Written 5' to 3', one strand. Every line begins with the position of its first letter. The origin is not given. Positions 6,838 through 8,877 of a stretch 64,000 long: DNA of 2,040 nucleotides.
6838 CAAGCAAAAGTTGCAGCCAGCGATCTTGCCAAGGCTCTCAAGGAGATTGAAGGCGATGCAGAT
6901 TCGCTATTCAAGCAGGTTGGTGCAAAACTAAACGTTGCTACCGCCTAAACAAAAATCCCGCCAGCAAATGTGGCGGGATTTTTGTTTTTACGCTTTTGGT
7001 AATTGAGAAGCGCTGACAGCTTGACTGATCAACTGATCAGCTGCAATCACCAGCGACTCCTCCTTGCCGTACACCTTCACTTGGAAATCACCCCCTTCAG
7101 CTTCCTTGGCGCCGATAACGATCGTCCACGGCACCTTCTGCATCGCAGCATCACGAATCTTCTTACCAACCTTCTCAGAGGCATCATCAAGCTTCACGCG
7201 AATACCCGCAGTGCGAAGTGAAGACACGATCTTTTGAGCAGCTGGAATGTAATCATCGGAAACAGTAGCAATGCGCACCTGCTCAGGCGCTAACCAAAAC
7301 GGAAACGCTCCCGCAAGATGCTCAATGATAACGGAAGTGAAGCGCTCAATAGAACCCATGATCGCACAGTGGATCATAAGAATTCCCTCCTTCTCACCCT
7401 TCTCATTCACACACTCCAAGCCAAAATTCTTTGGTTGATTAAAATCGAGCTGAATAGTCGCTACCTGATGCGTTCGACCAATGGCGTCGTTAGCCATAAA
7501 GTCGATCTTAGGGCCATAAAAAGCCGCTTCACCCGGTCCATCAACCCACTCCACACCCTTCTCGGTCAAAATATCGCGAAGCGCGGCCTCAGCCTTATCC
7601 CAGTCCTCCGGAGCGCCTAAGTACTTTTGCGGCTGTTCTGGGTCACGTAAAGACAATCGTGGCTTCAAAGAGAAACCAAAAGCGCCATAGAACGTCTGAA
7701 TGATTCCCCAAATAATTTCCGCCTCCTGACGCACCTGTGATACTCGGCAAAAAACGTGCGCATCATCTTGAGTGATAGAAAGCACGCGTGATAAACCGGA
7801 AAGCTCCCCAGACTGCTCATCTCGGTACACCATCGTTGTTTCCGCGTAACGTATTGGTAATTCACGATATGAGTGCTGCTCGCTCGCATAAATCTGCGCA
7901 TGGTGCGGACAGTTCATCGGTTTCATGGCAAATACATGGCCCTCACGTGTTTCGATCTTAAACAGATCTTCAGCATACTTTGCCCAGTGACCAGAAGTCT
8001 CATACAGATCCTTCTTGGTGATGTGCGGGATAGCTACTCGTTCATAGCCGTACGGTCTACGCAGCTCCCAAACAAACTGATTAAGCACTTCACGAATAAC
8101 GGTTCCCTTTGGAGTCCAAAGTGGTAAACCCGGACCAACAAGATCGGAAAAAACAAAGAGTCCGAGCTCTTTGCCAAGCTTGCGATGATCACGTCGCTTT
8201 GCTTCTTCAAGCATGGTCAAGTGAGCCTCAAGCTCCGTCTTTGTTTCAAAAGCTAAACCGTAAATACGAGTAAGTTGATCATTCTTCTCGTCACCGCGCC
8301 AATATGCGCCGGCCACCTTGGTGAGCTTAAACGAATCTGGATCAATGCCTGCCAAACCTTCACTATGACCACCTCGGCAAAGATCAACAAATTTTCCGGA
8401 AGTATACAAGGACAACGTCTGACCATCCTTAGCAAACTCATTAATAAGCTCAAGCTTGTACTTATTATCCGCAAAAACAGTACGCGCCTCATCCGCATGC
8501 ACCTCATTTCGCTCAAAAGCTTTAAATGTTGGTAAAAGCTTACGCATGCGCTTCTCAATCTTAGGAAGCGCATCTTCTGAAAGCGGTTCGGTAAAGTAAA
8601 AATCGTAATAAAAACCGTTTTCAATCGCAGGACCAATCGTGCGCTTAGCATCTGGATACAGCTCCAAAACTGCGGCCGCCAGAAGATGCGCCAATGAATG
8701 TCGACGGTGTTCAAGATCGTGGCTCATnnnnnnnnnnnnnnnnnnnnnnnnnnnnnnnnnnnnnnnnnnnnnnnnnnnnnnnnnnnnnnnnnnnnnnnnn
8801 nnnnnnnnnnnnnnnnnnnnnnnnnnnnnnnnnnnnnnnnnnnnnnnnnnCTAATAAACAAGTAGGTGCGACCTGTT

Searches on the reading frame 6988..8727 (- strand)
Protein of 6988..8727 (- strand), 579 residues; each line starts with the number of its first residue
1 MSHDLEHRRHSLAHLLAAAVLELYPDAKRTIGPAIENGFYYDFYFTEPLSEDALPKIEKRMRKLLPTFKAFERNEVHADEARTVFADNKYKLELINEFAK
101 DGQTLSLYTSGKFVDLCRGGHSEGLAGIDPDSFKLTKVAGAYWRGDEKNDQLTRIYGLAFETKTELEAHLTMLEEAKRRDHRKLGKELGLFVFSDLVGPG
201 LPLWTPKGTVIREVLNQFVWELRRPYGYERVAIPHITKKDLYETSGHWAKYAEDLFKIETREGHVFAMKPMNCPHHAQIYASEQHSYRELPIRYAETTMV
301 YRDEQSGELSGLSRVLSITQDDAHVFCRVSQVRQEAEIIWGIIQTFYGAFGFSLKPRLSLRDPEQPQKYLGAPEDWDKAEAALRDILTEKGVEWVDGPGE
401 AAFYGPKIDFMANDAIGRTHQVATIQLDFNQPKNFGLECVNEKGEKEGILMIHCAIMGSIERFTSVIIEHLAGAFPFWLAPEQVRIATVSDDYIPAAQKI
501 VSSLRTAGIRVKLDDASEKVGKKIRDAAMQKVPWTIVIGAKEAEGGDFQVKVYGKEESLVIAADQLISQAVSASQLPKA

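Call 10: find_related_loci(query=window:6988-8727:-, collection=genome_contigs, flank=1500)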
Query window:6988-8727:- (579 aa) in genome_contigs; peptide patterns used: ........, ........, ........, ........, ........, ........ (x = any residue, [..] = any of these).
600 stretches matched a pattern (row limit reached: there are more); 600 encode a relative of the query (tblastn E <= 1e-3); the best 80 are kept; 80 distinct loci.
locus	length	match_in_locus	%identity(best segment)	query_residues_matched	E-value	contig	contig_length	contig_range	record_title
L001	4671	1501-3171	61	2-551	0e+0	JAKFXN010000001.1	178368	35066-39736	MAG: Candidatus Parcubacteria bacterium isolate ND3_Bin_27 ND3_0000006, whole genome shotgun sequence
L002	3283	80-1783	60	5-570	0e+0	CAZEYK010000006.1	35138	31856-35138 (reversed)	MAG TPA_asm: uncultured Gammaproteobacteria bacterium isolate SRP118108_co5_163 genome assembly, contig: NODE_819_length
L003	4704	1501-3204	60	3-569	0e+0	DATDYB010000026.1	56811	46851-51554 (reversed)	MAG TPA_asm: Candidatus Paceibacterota bacterium isolate SMAG_U8154 k141_286428, whole genome shotgun sequence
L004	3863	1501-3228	58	2-575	0e+0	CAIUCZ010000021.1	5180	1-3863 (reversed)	Candidatus Falkowbacteria bacterium isolate AlinenLipids_bin-6572 genome assembly, contig: bin-6572:21/78, whole genome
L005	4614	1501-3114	62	5-542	0e+0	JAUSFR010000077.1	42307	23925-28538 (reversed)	MAG: bacterium isolate E14_maxbin.342_sub E14_k141_1577372, whole genome shotgun sequence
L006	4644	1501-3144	60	5-551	0e+0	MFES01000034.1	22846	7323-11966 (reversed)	MAG: Candidatus Doudnabacteria bacterium RIFCSPHIGHO2_02_FULL_46_11 rifcsphigho2_02_scaffold_8083, whole genome shotgun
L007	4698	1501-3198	57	1-555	0e+0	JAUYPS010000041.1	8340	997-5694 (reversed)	MAG: bacterium isolate C4_metabat.bin.47 C4_k141_702567, whole genome shotgun sequence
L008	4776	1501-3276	53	9-569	0e+0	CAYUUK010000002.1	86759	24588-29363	MAG TPA_asm: uncultured Pseudomonadales bacterium isolate SRP141376_co5_90 genome assembly, contig: NODE_518_length_8675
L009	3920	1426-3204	51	1-572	0e+0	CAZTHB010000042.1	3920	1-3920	MAG TPA_asm: uncultured Candidatus Saccharibacteria bacterium isolate SRP257259_co1_77 genome assembly, contig: NODE_440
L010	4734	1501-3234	54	5-571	0e+0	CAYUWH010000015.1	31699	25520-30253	MAG TPA_asm: uncultured Candidatus Peribacteria bacterium isolate SRP150892_co1_292 genome assembly, contig: NODE_1108_l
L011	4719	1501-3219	53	3-568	0e+0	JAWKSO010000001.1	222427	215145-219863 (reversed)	MAG: Candidatus Paceibacterota bacterium isolate BC1.90 BC1.90.fa-1, whole genome shotgun sequence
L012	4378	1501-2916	63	76-546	0e+0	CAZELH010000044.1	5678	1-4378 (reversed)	MAG TPA_asm: uncultured Candidatus Saccharibacteria bacterium isolate SRP189682_co2_92 genome assembly, contig: NODE_320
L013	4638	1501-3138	53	5-551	0e+0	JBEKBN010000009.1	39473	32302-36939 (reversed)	MAG: Minisyncoccia bacterium isolate SPRUCE 137 SPRUCE_137_9, whole genome shotgun sequence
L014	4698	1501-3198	52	5-569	0e+0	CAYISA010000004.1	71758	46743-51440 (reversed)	MAG TPA_asm: uncultured Candidatus Saccharibacteria bacterium isolate ERP119705_co3_270 genome assembly, contig: NODE_23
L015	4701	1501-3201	53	5-562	0e+0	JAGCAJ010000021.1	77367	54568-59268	Candidatus Saccharibacteria bacterium isolate RGIG9611 Yak_Duodenum-1__c392030, whole genome shotgun sequence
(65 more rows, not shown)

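Call 17: find_related_loci(query=window:6988-8727:-, collection=metagenome_contigs, flank=1200)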
Query window:6988-8727:- (579 aa) in metagenome_contigs; peptide patterns used: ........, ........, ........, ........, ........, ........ (x = any residue, [..] = any of these).
600 stretches matched a pattern (row limit reached: there are more); 598 encode a relative of the query (tblastn E <= 1e-3); the best 80 are kept; 80 distinct loci.
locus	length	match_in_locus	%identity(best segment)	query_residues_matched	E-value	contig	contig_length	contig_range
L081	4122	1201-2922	63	5-577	0e+0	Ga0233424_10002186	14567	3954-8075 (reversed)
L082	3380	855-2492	64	7-552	0e+0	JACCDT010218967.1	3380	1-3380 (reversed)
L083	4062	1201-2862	61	1-552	0e+0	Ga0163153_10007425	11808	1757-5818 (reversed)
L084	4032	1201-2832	60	3-543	0e+0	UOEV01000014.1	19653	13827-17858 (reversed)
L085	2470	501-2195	63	5-569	0e+0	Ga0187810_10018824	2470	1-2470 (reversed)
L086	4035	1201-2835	60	9-546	0e+0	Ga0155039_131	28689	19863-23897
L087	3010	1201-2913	57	4-569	0e+0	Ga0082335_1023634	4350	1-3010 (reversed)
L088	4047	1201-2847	61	5-551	0e+0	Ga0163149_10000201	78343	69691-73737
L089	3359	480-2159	57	4-563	0e+0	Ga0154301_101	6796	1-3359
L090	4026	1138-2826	57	9-569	0e+0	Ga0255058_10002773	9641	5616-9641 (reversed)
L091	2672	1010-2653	60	2-542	0e+0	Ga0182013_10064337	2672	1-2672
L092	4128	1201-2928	55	5-575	0e+0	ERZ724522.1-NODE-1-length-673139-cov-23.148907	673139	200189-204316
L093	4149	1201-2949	55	1-569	0e+0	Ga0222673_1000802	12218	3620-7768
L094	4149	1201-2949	55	1-569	0e+0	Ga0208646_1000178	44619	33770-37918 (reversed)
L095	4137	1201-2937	52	9-563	0e+0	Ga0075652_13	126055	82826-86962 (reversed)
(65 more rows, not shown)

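Call 28: find_homologous_proteins(query=window:6988-8727:-, max_evalue=1e-100)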
Query window:6988-8727:- (579 aa): 8000 proteins with E <= 1e-100 among 8000 candidates; the best 120 are listed.
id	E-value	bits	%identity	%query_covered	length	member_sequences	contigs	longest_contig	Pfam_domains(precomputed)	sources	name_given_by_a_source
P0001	0.0e+0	1332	100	100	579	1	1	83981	PF03129.26,PF00587.31,PF07973.20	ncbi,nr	ncbi:threonine--tRNA ligase [Patescibacteria group bacterium]|nr:threonine--tRNA ligase [Patescibact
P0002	0.0e+0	1279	99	97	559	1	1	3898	PF03129.26,PF00587.31,PF07973.20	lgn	-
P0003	0.0e+0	1267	94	100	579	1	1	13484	PF03129.26,PF00587.31,PF07973.20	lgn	-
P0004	0.0e+0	1101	82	99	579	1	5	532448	PF03129.26,PF00587.31,PF07973.20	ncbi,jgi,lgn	jgi:threonyl-tRNA synthetase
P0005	0.0e+0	1099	81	99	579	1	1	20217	PF03129.26,PF00587.31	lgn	-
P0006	0.0e+0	1093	81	99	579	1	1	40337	PF03129.26,PF00587.31,PF07973.20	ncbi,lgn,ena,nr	ncbi:threonine--tRNA ligase [bacterium]|nr:threonine--tRNA ligase [bacterium]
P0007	0.0e+0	1091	80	99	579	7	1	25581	PF03129.26,PF00587.31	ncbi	-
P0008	0.0e+0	1089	80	99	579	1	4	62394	PF03129.26,PF00587.31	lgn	-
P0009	0.0e+0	1087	80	99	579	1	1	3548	PF03129.26,PF00587.31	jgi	jgi:threonyl-tRNA synthetase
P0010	0.0e+0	1086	80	99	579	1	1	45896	PF03129.26,PF00587.31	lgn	-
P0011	0.0e+0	1083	80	99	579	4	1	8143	PF03129.26,PF00587.31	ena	-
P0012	0.0e+0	1082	80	99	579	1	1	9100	PF03129.26,PF00587.31,PF07973.20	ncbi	-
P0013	0.0e+0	1079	79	99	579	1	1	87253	PF03129.26,PF00587.31,PF07973.20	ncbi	-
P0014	0.0e+0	1065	79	99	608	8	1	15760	PF03129.26,PF00587.31,PF07973.20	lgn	-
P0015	0.0e+0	1063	77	99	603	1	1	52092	PF03129.26,PF00587.31,PF07973.20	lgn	-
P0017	0.0e+0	1051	77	99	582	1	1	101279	PF03129.26,PF00587.31,PF07973.20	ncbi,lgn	-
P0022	0.0e+0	1011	74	99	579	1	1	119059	PF03129.26,PF00587.31,PF07973.20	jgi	jgi:threonyl-tRNA synthetase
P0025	7.4e-294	994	73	100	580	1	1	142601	PF03129.26,PF00587.31,PF07973.20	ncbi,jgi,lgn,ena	ncbi:MAG: threonine--tRNA ligase [Candidatus Uhrbacteria bacterium]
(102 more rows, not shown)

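Call 29: find_encoding_contigs(protein=P0003, flank=800, max_places=1)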
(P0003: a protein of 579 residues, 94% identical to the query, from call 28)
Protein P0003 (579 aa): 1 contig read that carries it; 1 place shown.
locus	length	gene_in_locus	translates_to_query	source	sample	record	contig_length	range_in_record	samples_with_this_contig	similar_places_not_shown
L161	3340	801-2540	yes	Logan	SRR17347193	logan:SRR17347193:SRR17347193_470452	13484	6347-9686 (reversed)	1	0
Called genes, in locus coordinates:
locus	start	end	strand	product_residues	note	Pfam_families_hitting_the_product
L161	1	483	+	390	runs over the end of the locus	-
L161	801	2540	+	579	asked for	PF07973:tRNA_SAD (weak), PF00587:tRNA-synt_2b, PF03129:HGTP_anticodon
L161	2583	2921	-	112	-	-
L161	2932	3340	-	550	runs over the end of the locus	-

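Call 30: find_encoding_contigs(protein=P0004, flank=800, max_places=1)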
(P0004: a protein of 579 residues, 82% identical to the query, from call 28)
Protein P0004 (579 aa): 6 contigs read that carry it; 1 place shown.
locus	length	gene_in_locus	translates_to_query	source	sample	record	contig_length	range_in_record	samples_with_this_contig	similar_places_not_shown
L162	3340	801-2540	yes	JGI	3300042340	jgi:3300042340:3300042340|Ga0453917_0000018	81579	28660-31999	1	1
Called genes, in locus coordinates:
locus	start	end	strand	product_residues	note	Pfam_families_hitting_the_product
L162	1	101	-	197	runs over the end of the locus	-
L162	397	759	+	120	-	PF05635:23S_rRNA_IVP, PF22296:bAvd (weak)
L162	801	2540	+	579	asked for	PF07973:tRNA_SAD (faint), PF00587:tRNA-synt_2b, PF03129:HGTP_anticodon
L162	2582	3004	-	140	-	-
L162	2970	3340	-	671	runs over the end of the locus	-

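Call 31: find_encoding_contigs(protein=P0006, flank=800, max_places=1)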
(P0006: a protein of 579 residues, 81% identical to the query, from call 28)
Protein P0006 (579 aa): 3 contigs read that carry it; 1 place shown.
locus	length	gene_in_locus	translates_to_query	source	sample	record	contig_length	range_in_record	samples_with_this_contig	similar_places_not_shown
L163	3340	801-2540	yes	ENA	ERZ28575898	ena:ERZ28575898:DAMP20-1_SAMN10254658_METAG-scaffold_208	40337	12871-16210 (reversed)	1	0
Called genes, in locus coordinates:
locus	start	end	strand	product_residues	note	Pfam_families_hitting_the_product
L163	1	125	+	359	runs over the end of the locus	-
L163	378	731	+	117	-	PF05635:23S_rRNA_IVP, PF22296:bAvd (weak)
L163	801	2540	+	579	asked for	PF07973:tRNA_SAD (weak), PF00587:tRNA-synt_2b, PF03129:HGTP_anticodon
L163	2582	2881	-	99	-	-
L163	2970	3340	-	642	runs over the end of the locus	-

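Call 32: find_encoding_contigs(protein=P0008, flank=800, max_places=1)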
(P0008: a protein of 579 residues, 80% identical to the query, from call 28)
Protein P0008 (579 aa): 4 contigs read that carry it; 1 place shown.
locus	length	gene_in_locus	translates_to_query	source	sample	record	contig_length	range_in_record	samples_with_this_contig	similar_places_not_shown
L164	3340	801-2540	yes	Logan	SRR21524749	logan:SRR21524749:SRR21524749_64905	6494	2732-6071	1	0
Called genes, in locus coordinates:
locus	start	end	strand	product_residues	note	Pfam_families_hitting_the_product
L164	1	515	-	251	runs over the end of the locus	PF00561:Abhydrolase_1, PF12146:Hydrolase_4, PF12697:Abhydrolase_6, PF20408:Abhydrolase_11 (faint), PF00561:Abhydrolase_1 (weak)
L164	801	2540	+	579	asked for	PF00587:tRNA-synt_2b, PF03129:HGTP_anticodon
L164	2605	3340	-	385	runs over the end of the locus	?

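Call 34: find_encoding_contigs(protein=P0005, flank=800, max_places=1)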
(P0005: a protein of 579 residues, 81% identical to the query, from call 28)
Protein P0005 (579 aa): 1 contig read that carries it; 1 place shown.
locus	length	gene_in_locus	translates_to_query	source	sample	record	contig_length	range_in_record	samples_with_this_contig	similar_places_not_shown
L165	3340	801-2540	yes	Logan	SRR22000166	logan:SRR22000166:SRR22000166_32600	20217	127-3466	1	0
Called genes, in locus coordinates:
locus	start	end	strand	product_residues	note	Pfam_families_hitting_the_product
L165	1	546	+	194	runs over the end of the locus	-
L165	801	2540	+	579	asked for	PF00587:tRNA-synt_2b, PF03129:HGTP_anticodon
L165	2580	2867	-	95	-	-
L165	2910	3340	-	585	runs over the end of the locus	-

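Call 35: find_encoding_contigs(protein=P0010, flank=800, max_places=1)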
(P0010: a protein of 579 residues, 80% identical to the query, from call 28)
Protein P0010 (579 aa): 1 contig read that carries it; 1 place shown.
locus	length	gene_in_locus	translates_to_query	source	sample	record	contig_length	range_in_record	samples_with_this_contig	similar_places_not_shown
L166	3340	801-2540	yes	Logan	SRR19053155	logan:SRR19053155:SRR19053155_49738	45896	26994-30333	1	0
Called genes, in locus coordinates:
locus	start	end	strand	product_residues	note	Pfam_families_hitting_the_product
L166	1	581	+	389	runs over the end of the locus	-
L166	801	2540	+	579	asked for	PF00587:tRNA-synt_2b, PF03129:HGTP_anticodon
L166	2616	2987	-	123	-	-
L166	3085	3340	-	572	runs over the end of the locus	-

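Call 36: find_encoding_contigs(protein=P0013, flank=800, max_places=1)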
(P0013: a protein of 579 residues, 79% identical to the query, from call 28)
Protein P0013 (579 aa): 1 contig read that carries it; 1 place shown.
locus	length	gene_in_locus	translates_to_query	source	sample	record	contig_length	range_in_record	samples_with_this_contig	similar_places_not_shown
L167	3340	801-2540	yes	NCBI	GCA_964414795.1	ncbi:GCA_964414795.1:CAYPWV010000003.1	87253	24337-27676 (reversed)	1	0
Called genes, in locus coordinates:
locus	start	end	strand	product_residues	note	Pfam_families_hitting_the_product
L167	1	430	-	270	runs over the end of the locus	PF08241:Methyltransf_11 (weak), PF13649:Methyltransf_25 (weak)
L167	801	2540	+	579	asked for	PF07973:tRNA_SAD (weak), PF00587:tRNA-synt_2b, PF03129:HGTP_anticodon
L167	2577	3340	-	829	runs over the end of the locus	-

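Call 37: find_encoding_contigs(protein=P0017, flank=800, max_places=1)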
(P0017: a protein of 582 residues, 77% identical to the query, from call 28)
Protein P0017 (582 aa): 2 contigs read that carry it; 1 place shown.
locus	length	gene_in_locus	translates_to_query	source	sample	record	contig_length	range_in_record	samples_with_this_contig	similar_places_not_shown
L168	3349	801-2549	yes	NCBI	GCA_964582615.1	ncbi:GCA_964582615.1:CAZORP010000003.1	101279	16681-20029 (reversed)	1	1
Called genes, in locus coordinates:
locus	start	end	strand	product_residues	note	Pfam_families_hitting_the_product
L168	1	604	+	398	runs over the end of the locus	-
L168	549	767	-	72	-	-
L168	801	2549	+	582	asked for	PF07973:tRNA_SAD (weak), PF00587:tRNA-synt_2b, PF03129:HGTP_anticodon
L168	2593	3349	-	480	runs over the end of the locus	-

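Call 38: find_encoding_contigs(protein=P0022, flank=800, max_places=1)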
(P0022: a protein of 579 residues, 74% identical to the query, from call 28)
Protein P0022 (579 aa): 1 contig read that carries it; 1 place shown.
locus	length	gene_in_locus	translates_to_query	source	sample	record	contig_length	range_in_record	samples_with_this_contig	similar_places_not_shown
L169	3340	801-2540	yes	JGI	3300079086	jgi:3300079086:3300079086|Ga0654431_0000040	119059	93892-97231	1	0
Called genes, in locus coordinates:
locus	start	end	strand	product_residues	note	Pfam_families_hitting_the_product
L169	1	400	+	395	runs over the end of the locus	-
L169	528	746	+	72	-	-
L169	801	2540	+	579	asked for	PF07973:tRNA_SAD, PF00587:tRNA-synt_2b, PF03129:HGTP_anticodon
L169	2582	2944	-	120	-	-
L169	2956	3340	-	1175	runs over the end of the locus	-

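Call 39: find_encoding_contigs(protein=P0025, flank=800, max_places=1)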
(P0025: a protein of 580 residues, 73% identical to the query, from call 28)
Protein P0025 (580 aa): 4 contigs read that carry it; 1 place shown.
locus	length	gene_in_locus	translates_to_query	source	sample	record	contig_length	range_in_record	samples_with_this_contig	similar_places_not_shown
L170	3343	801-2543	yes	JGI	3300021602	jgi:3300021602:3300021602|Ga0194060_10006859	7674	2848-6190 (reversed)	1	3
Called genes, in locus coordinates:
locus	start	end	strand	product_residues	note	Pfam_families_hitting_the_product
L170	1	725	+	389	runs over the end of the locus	PF04865:Baseplate_J (weak)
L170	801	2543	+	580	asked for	PF07973:tRNA_SAD (weak), PF00587:tRNA-synt_2b, PF03129:HGTP_anticodon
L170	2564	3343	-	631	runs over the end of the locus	-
